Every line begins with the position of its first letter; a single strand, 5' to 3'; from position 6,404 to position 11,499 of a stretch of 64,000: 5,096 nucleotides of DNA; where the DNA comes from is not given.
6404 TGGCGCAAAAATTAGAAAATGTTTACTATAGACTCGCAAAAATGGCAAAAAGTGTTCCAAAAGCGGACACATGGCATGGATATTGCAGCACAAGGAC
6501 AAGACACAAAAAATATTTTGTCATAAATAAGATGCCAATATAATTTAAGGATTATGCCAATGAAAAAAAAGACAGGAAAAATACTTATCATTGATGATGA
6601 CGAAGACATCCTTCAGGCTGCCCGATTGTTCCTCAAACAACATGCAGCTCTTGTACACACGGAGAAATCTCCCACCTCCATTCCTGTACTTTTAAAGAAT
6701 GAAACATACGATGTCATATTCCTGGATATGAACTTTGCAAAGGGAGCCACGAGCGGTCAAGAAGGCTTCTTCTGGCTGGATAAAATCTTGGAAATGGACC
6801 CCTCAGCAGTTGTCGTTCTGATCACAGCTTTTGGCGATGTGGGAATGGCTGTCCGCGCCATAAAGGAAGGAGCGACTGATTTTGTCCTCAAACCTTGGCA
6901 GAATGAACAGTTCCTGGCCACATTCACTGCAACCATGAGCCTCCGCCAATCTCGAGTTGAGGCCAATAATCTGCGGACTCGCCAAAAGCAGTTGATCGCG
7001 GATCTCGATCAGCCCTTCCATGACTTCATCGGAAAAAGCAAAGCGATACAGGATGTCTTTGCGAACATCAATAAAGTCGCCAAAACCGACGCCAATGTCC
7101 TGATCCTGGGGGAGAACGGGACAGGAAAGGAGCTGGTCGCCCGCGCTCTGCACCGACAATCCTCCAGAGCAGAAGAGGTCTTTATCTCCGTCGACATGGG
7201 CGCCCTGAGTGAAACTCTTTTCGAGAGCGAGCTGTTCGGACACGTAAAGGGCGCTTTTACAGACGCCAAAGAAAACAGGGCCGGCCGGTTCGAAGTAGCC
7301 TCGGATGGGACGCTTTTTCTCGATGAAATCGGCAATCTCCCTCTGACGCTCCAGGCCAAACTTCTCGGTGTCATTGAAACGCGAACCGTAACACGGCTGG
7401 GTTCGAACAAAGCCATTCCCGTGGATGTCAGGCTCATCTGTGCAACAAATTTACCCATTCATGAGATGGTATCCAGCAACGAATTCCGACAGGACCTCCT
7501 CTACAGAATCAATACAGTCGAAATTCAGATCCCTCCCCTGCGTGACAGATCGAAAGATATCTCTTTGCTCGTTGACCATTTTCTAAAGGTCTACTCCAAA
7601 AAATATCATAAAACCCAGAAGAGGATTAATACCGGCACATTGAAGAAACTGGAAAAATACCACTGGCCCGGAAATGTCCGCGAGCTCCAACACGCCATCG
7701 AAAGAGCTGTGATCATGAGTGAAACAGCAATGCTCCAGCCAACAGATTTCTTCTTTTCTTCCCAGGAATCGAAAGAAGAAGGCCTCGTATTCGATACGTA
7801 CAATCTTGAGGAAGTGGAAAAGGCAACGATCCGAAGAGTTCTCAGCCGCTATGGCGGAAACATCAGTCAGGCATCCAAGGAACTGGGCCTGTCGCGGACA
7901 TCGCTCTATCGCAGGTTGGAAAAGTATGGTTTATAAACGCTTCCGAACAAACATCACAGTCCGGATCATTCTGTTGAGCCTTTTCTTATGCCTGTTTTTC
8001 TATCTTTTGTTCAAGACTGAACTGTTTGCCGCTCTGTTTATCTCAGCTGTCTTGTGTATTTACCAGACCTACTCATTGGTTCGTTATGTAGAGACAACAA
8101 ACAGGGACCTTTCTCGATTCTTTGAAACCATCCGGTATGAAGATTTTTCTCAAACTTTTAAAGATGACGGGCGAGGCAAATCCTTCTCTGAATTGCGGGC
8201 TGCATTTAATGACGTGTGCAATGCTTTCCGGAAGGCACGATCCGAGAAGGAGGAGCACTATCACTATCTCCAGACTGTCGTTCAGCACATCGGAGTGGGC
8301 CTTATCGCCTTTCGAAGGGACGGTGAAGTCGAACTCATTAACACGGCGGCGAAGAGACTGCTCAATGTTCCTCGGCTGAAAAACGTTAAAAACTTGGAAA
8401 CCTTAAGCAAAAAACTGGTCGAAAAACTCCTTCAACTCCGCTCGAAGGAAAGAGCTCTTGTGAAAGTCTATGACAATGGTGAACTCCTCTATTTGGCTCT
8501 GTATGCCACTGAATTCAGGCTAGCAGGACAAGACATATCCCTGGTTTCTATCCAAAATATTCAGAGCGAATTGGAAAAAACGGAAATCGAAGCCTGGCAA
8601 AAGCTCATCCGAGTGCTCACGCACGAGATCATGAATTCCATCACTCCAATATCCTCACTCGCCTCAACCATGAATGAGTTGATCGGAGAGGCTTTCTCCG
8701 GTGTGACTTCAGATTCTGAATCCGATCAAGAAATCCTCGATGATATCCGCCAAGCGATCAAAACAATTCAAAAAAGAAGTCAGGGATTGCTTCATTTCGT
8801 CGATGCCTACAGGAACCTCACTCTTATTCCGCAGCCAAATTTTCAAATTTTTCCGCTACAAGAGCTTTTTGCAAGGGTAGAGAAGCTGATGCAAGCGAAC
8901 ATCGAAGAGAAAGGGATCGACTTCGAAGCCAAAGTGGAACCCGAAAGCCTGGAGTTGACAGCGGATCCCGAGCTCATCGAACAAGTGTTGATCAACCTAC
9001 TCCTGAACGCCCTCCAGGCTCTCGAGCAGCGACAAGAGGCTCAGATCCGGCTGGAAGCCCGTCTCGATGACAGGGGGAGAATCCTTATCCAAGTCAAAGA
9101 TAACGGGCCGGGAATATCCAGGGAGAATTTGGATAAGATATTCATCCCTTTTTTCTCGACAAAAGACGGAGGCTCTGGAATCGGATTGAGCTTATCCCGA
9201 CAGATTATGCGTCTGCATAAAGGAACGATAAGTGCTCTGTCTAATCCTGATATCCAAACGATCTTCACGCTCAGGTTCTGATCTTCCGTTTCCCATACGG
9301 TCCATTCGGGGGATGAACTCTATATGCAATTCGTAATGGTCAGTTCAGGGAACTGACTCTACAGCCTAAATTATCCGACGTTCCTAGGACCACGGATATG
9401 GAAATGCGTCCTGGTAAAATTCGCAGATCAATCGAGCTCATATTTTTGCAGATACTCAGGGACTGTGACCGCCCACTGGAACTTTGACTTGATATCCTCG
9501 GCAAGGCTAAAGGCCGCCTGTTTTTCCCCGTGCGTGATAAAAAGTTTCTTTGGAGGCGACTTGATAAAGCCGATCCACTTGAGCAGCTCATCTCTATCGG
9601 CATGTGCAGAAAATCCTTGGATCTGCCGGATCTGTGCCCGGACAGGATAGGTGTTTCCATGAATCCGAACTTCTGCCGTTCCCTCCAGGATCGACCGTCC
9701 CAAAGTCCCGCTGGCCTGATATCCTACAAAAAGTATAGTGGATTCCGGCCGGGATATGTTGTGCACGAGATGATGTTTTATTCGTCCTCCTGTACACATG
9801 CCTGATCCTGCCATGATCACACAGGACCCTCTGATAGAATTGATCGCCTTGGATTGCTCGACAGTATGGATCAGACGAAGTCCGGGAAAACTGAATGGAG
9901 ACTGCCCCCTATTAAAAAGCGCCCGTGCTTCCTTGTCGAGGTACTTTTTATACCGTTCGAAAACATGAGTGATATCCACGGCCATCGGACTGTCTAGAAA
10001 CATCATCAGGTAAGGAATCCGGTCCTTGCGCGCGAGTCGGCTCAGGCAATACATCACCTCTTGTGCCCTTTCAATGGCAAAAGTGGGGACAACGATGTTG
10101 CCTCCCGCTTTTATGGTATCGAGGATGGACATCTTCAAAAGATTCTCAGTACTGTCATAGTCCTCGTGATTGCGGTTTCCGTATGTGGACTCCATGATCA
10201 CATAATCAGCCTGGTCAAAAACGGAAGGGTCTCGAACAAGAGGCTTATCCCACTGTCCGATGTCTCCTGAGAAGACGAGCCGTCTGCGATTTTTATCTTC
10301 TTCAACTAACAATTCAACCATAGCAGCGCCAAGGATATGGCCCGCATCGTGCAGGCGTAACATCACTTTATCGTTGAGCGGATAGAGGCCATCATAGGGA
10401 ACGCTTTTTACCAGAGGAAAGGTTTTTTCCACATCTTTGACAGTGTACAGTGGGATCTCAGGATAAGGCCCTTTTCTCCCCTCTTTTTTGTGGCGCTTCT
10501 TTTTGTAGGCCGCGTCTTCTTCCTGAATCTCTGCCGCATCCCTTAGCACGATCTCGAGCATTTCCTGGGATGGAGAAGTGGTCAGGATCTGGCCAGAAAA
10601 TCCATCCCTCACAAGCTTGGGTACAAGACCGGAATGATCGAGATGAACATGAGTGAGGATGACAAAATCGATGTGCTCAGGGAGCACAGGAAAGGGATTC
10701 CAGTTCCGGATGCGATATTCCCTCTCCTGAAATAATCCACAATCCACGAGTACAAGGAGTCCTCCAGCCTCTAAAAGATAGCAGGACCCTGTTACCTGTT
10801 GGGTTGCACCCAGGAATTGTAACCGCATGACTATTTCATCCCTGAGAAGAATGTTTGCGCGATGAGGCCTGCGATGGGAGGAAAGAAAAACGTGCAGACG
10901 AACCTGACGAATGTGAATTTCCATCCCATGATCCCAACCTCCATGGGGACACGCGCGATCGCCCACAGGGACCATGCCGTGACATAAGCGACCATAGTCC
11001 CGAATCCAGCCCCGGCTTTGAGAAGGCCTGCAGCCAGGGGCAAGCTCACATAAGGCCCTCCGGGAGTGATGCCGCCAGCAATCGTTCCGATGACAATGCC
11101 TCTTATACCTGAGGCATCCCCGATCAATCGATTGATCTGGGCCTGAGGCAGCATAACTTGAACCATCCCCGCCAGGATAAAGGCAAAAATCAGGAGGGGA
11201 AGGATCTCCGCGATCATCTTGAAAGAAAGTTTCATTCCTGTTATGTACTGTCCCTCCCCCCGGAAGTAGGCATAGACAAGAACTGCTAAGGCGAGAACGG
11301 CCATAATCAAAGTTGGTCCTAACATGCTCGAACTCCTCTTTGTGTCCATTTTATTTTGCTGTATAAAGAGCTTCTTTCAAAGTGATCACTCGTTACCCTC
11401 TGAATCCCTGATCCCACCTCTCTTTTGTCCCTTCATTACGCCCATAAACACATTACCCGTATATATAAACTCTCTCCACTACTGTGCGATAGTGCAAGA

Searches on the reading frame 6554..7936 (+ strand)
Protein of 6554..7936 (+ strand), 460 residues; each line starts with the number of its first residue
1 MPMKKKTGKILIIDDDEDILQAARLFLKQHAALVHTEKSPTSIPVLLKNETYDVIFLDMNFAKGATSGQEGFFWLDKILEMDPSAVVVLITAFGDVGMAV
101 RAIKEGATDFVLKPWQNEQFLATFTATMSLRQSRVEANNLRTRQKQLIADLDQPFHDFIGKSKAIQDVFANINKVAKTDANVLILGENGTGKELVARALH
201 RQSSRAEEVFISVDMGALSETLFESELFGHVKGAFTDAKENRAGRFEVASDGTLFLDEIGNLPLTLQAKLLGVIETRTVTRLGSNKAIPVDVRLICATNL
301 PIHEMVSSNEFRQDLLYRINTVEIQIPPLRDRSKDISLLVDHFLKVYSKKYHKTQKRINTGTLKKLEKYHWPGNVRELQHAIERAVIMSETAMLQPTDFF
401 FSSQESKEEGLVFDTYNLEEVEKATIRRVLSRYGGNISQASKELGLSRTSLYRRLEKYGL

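Call 88: search_protein_families(library=pfam, proteins=[window:6554-7936:+], max_evalue=0.000001)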
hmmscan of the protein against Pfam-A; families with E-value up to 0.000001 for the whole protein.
window:6554-7936:+ (460 aa): 6 families
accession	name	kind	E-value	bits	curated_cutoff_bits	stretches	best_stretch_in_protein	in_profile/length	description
PF00158.32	Sigma54_activat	-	4.8e-68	228.6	20.2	1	159-325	2-168/168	Sigma-54 interaction domain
PF14532.12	Sigma54_activ_2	-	2.9e-24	86.3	25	1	159-329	1-138/138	Sigma-54 interaction domain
PF25601.1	AAA_lid_14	-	5.5e-24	84.3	27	1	330-408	1-79/87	AAA+ ATPase lid domain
PF00072.30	Response_reg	-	3.6e-17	63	30.2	1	10-122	1-108/111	Response regulator receiver domain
PF02954.25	HTH_8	-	7e-15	54.9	22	1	418-458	2-42/42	Bacterial regulatory protein, Fis family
PF07728.20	AAA_5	-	7.4e-08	32.9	22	1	181-307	1-127/139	AAA domain (dynein-related subfamily)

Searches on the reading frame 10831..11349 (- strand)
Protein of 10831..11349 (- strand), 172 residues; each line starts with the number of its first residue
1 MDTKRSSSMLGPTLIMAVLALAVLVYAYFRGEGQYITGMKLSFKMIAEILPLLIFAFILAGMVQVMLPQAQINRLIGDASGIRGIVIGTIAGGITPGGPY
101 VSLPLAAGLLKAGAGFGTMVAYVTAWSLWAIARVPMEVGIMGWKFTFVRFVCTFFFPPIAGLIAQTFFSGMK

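Call 85: search_protein_families(library=pfam, proteins=[window:10831-11349:-], max_evalue=0.00001)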
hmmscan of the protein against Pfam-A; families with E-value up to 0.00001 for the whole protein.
window:10831-11349:- (172 aa): 1 family
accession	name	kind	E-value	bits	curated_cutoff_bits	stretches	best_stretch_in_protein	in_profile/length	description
PF03773.19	ArsP_1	-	4.8e-17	62.5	32.3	1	43-168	10-135/294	Predicted permease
